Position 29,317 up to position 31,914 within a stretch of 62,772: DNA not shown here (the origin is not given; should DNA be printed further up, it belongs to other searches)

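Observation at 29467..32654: Exonuclease-degenerate family B DNA polymerase in a 3-gene cassette with a Walker-A-less RecA-like protein (possible PolB-based mutasome)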

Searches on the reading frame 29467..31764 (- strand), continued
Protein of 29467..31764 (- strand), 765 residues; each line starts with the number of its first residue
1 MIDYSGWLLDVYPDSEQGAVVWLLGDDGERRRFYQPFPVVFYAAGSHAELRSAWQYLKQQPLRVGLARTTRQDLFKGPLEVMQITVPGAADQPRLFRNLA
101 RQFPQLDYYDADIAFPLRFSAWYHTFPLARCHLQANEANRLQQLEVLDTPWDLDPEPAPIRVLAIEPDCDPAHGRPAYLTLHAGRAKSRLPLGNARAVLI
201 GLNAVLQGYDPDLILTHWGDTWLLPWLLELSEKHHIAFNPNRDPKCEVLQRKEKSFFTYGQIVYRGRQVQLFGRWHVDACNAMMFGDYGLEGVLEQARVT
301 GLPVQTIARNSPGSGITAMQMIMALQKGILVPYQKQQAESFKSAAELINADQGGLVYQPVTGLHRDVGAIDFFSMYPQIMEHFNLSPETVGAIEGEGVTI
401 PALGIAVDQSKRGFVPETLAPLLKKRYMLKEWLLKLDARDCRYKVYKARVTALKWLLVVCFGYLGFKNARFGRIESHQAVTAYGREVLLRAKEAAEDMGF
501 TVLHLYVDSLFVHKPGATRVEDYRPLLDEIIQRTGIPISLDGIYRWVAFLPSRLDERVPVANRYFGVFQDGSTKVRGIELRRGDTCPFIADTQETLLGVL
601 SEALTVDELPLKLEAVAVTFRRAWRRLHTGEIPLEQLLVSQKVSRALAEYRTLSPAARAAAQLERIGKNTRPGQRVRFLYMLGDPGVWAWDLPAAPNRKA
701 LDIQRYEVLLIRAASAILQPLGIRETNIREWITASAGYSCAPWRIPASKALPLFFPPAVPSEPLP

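Call 9: find_homologous_proteins(query=window:29467-31764:-, max_evalue=1e-10)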
Query window:29467-31764:- (765 aa): 5444 proteins with E <= 1e-10 among 8000 candidates; the best 120 are listed.
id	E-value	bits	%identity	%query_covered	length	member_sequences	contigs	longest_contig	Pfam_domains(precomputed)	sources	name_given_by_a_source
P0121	0.0e+0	1767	100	100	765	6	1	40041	PF00136.27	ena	-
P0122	0.0e+0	1386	79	98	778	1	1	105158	PF00136.27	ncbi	-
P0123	0.0e+0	1349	77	98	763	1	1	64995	PF00136.27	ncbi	-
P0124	0.0e+0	1199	71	95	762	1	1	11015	PF00136.27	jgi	jgi:DNA polymerase-2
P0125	0.0e+0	1184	91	73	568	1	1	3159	PF00136.27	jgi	jgi:DNA polymerase-2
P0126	0.0e+0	1164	68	98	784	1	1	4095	PF00136.27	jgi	jgi:DNA polymerase-2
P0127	0.0e+0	1128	67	95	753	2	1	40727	PF00136.27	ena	-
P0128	2.2e-295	1000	61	95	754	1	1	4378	PF00136.27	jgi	jgi:DNA polymerase-2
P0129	2.6e-295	1000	59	98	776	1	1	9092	PF00136.27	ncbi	-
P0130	3.9e-295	999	60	97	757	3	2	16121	PF00136.27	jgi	jgi:DNA polymerase-2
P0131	3.9e-295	999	60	97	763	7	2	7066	PF00136.27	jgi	jgi:DNA polymerase-2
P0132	2.5e-294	996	61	95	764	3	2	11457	PF00136.27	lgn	-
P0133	6.3e-294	995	59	98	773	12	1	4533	PF00136.27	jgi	jgi:DNA polymerase-2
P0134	7.0e-294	995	58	97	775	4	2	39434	PF00136.27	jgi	jgi:DNA polymerase-2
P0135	1.1e-293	994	59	98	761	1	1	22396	PF00136.27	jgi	jgi:DNA polymerase-2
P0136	1.4e-293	994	58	99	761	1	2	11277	PF00136.27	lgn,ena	-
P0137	8.8e-292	988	59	98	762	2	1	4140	PF00136.27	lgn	-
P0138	2.6e-290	983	58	96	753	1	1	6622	PF00136.27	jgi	jgi:DNA polymerase-2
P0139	3.4e-290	983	58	96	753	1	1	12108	PF00136.27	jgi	jgi:DNA polymerase-2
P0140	1.5e-289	981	61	95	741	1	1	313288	PF00136.27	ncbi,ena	-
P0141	1.1e-288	978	58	96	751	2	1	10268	PF00136.27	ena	-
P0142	3.6e-287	973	60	96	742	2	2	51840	PF00136.27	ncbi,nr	ncbi:MAG: hypothetical protein KBE23_18030 [Chloroflexi bacterium]|nr:hypothetical protein [Chlorofl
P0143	8.8e-287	972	58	99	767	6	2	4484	PF00136.27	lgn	-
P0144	8.4e-286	968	59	96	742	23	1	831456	PF00136.27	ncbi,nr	ncbi:MAG: hypothetical protein IPG51_08290 [Chloroflexi bacterium]|nr:hypothetical protein [Chlorofl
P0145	1.2e-285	968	57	99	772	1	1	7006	PF00136.27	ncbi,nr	ncbi:MAG TPA: DNA polymerase domain-containing protein [Anaerolineales bacterium]|nr:DNA polymerase 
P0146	3.2e-285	966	58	97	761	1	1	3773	PF00136.27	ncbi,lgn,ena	-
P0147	4.8e-285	966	59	92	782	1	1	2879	PF00136.27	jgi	-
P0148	2.4e-284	963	58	96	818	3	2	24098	PF00136.27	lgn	-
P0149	2.4e-284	963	58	97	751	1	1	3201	PF00136.27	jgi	-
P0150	2.8e-284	963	58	97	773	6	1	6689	PF00136.27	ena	-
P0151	4.3e-284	963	57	97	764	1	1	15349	PF00136.27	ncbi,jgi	-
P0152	1.4e-283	961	57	96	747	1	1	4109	PF00136.27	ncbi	-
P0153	1.7e-283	961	60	95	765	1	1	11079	PF00136.27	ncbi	-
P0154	5.4e-283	959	59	97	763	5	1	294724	PF00136.27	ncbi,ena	-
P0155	6.7e-283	959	55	98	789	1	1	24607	PF00136.27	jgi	jgi:DNA polymerase-2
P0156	7.2e-283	959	58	98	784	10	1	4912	PF00136.27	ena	-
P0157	8.5e-283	958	57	96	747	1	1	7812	PF00136.27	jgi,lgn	jgi:DNA polymerase-2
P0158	8.9e-283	958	57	96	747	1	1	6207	PF00136.27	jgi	jgi:DNA polymerase-2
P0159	1.1e-282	958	57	96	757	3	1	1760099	PF00136.27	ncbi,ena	-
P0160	1.7e-282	957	58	99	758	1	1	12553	PF00136.27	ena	-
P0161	1.7e-282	957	57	96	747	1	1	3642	PF00136.27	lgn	-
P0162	1.8e-282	957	57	96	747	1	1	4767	PF00136.27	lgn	-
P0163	1.8e-282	957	57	96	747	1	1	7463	PF00136.27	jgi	-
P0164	1.8e-282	957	58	96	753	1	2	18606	PF00136.27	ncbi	-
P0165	1.9e-282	957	57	96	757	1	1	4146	PF00136.27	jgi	jgi:DNA polymerase-2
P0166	2.0e-282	957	59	96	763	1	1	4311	PF00136.27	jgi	jgi:DNA polymerase-2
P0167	2.1e-282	957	58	96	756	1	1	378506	PF00136.27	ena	-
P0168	2.3e-282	957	58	96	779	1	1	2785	PF00136.27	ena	-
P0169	3.9e-282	956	57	96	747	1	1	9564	PF00136.27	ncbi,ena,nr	ncbi:MAG: hypothetical protein AMJ56_14220 [Anaerolineae bacterium SG8_19]|nr:MAG: hypothetical prot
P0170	5.3e-282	956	57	96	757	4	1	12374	PF00136.27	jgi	jgi:DNA polymerase-2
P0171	5.4e-282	956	59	96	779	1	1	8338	PF00136.27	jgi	jgi:DNA polymerase II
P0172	6.0e-282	956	58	99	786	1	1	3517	PF00136.27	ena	-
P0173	6.0e-282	956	57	96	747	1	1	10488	PF00136.27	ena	-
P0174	7.7e-282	955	57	96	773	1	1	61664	PF00136.27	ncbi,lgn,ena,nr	ncbi:MAG: hypothetical protein FVQ83_11605 [Chloroflexi bacterium]|nr:hypothetical protein [Chlorofl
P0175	1.1e-281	955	57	96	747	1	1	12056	PF00136.27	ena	-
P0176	1.3e-281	954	57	96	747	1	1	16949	PF00136.27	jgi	-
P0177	1.8e-281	954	57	98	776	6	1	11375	PF00136.27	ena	-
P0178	1.9e-281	954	57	96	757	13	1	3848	PF00136.27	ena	-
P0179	2.8e-281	953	58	97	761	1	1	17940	PF00136.27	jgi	jgi:DNA polymerase-2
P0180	3.3e-281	953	58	96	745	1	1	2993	PF00136.27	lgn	-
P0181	3.4e-281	953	57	99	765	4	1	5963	PF00136.27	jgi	jgi:DNA polymerase-2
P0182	3.7e-281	953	56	99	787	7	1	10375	PF00136.27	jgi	jgi:DNA polymerase-2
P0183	8.6e-281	952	57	95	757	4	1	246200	PF00136.27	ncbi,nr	ncbi:MAG: hypothetical protein C3F13_03785 [Anaerolineales bacterium]|nr:MAG: hypothetical protein C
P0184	9.6e-281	952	57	96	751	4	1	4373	PF00136.27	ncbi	-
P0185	9.7e-281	952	56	98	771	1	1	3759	PF00136.27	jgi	jgi:DNA polymerase-2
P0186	1.0e-280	951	57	96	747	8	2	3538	PF00136.27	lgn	-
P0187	1.3e-280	951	58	96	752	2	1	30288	PF00136.27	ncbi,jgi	jgi:DNA polymerase-2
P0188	2.0e-280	950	57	96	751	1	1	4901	PF00136.27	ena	-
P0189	2.1e-280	950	57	97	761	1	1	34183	PF00136.27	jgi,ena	-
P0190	2.3e-280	950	57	96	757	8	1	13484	PF00136.27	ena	-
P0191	2.9e-280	950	57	97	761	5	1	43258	PF00136.27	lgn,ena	-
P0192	3.5e-280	950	57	96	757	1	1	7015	PF00136.27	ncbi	-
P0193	4.3e-280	949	56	98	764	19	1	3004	PF00136.27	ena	-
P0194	4.6e-280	949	56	96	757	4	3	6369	PF00136.27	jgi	jgi:DNA polymerase-2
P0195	5.2e-280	949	57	99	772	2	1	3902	PF00136.27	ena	-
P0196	5.8e-280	949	57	99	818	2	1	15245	PF00136.27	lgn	-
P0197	6.1e-280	949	56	99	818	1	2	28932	PF00136.27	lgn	-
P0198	6.4e-280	949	56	96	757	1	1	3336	PF00136.27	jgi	jgi:DNA polymerase-2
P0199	7.8e-280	949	56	98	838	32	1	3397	PF00136.27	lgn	-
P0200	8.7e-280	948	57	98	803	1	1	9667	PF00136.27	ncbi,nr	ncbi:MAG TPA: DNA polymerase domain-containing protein [Anaerolineales bacterium]|nr:DNA polymerase 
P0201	9.2e-280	948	57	98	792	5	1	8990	PF00136.27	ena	-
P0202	9.9e-280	948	57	96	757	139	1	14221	PF00136.27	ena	-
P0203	1.9e-279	947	56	99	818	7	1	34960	PF00136.27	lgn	-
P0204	2.4e-279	947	56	98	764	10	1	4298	PF00136.27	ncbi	-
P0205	2.6e-279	947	55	98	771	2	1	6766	PF00136.27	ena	-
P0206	2.6e-279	947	56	97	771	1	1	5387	PF00136.27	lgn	-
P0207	2.7e-279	947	58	97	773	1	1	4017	PF00136.27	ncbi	-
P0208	3.2e-279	946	57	96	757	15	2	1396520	PF00136.27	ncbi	-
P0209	3.3e-279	946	56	96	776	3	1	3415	PF00136.27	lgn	-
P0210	3.4e-279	946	58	95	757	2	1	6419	PF00136.27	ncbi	-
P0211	3.9e-279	946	57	96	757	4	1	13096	PF00136.27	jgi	jgi:DNA polymerase-2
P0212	4.0e-279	946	57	96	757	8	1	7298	PF00136.27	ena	-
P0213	5.1e-279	946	56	99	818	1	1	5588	PF00136.27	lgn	-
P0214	5.3e-279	946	58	99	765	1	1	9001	PF00136.27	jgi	jgi:DNA polymerase-2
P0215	1.2e-278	945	57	96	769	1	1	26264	PF00136.27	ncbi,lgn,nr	ncbi:MAG: DNA polymerase domain-containing protein [Anaerolineaceae bacterium]|nr:DNA polymerase dom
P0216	1.3e-278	944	58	97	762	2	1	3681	PF00136.27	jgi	jgi:DNA polymerase-2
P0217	1.7e-278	944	56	96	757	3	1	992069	PF00136.27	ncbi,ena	-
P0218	1.9e-278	944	57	98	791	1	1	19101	PF00136.27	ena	-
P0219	2.0e-278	944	57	96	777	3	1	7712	PF00136.27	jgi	-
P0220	2.2e-278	944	56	98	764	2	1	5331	PF00136.27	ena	-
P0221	3.0e-278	943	58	96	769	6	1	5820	PF00136.27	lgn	-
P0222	3.4e-278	943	56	98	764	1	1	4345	PF00136.27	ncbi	-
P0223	3.7e-278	943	57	98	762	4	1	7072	PF00136.27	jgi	jgi:DNA polymerase-2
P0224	3.7e-278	943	56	97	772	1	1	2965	PF00136.27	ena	-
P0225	3.8e-278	943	56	96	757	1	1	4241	PF00136.27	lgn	-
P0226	4.4e-278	943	57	99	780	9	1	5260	PF00136.27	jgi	jgi:DNA polymerase II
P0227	5.0e-278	943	56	96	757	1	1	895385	PF00136.27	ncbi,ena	-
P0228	5.1e-278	943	57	100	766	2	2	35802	PF00136.27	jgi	jgi:DNA polymerase-2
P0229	5.6e-278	942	56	96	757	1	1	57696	PF00136.27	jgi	jgi:DNA polymerase II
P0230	5.7e-278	942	56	96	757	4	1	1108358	PF00136.27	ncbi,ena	-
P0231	6.8e-278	942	57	100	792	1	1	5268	PF00136.27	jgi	jgi:DNA polymerase-2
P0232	8.3e-278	942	55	98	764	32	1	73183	PF00136.27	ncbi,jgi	ncbi:MAG: DNA polymerase domain-containing protein [Anaerolineales bacterium]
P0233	8.9e-278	942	57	95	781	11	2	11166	PF00136.27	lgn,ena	-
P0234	9.4e-278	942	58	96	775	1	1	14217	PF00136.27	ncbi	-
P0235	1.1e-277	941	55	100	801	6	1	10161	PF00136.27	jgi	jgi:DNA polymerase-2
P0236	1.1e-277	941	58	97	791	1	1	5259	PF00136.27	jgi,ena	-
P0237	1.2e-277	941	57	96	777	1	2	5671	PF00136.27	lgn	-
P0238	1.2e-277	941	56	98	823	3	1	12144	PF00136.27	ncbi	-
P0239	1.4e-277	941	59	95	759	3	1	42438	PF00136.27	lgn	-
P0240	1.4e-277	941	57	98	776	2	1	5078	PF00136.27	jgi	jgi:DNA polymerase II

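Call 13: find_related_loci(query=window:29467-31764:-, collection=genome_contigs, flank=6000)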
Query window:29467-31764:- (765 aa) in genome_contigs; peptide patterns used: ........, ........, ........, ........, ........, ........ (x = any residue, [..] = any of these).
331 stretches matched a pattern; 300 encode a relative of the query (tblastn E <= 1e-3); the best 80 are kept; 80 distinct loci.
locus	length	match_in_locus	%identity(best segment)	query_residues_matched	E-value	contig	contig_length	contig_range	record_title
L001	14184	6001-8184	61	1-728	0e+0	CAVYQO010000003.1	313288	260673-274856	MAG: uncultured Chloroflexia bacterium isolate MFD04716.bin.2.130 genome assembly, contig: contig_11761, whole genome sh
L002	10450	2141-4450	59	1-735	0e+0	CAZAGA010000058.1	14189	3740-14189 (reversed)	MAG TPA_asm: uncultured Anaerolineaceae bacterium isolate binchicken_co22_240 genome assembly, contig: NODE_4473_length_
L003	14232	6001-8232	57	1-736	0e+0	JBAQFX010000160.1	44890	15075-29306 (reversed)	MAG: Anaerolineales bacterium isolate MFD06995_ilm_asm_bin3 k127_180801, whole genome shotgun sequence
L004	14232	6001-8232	57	1-736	0e+0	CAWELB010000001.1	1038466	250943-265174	MAG: uncultured Chloroflexia bacterium isolate MFD05942.bin.1.323 genome assembly, contig: contig_15811, whole genome sh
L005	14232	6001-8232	57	1-736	0e+0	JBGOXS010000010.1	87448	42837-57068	MAG: Anaerolineae bacterium isolate OBJ_0618_130150_61 k141_3906278_length_87448_cov_14.9945, whole genome shotgun seque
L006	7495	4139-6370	57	1-736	0e+0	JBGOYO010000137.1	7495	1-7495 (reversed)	MAG: Anaerolineae bacterium isolate OBJ_0618_130150_41 k141_2371365_length_7495_cov_23.3159, whole genome shotgun sequen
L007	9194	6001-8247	55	2-749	0e+0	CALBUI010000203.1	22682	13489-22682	MAG: uncultured Anaerolineales bacterium isolate N4_Bin_METABAT__171_1 genome assembly, contig: c_000008034623, whole ge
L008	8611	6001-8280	56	2-754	0e+0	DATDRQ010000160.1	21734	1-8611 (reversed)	MAG TPA_asm: Anaerolineales bacterium isolate SMAG_U7981 k141_342061, whole genome shotgun sequence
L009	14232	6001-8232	56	1-736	0e+0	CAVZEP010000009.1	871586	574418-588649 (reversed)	MAG: uncultured Chloroflexia bacterium isolate MFD05942.bin.2.209 genome assembly, contig: contig_2097, whole genome sho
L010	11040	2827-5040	57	6-742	0e+0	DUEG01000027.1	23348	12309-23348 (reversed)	MAG TPA_asm: Anaerolineae bacterium isolate G519 Contig27, whole genome shotgun sequence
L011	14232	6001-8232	56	1-736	0e+0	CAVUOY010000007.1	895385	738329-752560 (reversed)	MAG: uncultured Chloroflexia bacterium isolate MFD05942.bin.2.106 genome assembly, contig: contig_14796, whole genome sh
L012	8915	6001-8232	56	1-736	0e+0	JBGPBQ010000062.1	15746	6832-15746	MAG: Anaerolineae bacterium isolate OBJ_0618_130150_101 k141_6735337_length_15746_cov_108.9992, whole genome shotgun seq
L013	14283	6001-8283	57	1-754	0e+0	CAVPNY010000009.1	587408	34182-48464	MAG: uncultured Chloroflexia bacterium isolate MFD00032.bin.3.204 genome assembly, contig: contig_18050, whole genome sh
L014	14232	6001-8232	57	1-736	0e+0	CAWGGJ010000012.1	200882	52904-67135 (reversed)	MAG: uncultured Chloroflexia bacterium isolate MFD02979.bin.1.144 genome assembly, contig: contig_77130, whole genome sh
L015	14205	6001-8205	58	1-734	0e+0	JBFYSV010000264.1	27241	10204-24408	MAG: Anaerolineae bacterium isolate PPR_0249 k121_2315778, whole genome shotgun sequence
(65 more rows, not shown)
